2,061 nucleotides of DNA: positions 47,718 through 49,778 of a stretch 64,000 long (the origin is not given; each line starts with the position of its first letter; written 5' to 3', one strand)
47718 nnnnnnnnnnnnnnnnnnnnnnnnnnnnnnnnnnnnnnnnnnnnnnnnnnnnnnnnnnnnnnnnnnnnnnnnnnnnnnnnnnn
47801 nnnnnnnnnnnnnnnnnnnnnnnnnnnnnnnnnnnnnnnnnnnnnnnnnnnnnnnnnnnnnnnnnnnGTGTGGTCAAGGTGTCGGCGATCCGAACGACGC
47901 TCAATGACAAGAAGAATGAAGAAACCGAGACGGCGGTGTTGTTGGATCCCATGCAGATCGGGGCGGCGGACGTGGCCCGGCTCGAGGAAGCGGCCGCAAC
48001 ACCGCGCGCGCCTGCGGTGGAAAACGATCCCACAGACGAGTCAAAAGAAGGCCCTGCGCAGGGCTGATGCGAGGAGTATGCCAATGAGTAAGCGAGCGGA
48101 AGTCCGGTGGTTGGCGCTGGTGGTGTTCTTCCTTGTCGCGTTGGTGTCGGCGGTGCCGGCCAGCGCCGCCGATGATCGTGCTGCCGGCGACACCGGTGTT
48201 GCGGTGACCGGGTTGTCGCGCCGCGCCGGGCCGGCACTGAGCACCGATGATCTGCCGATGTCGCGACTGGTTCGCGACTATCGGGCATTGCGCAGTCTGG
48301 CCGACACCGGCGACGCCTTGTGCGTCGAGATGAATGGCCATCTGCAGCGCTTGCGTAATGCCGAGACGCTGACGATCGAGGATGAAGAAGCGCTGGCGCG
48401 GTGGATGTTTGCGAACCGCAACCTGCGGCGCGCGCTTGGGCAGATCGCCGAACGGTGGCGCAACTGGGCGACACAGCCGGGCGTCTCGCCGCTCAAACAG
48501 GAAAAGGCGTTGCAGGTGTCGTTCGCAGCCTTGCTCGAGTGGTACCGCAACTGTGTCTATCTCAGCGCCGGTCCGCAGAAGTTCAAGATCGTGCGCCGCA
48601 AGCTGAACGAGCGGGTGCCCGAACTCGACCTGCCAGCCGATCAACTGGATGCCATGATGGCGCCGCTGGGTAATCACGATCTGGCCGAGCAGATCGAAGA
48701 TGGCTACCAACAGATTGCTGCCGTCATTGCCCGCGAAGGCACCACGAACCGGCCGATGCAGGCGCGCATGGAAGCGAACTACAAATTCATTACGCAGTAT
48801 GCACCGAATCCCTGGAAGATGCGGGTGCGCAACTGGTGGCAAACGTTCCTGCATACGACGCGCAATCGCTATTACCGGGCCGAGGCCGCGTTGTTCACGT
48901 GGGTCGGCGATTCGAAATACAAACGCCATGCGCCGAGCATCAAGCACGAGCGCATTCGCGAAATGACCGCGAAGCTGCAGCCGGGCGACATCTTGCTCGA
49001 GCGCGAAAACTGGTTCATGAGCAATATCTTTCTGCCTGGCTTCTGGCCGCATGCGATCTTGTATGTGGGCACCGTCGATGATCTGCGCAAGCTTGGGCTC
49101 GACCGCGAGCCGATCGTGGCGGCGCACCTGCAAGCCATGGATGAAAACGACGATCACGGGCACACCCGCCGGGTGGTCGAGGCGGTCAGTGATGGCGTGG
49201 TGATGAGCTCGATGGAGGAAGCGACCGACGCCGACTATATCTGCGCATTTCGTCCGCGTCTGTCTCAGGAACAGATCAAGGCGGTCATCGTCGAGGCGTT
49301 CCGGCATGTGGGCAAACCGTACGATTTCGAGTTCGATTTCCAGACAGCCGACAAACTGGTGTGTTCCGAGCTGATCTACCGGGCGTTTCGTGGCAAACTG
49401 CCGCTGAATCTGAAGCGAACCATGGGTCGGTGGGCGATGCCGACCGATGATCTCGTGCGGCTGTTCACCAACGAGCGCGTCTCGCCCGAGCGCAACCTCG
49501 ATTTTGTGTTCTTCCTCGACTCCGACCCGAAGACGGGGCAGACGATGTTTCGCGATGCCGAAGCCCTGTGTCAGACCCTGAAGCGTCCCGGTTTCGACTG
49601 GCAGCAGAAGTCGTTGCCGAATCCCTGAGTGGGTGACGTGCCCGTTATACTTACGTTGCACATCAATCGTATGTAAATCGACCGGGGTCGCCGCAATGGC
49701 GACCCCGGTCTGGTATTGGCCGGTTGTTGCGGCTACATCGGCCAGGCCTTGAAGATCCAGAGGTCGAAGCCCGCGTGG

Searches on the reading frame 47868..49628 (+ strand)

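Call 22: search_protein_families(library=pfam, proteins=[window:47868-49628:+])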
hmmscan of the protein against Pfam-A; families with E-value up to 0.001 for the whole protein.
window:47868-49628:+ (586 aa): 1 family
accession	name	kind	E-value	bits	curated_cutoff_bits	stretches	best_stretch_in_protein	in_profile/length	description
PF05708.18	Peptidase_C92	-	1.2e-14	55.2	27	1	370-517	2-129/166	Permuted papain-like amidase enzyme, YaeF/YiiX, C92 family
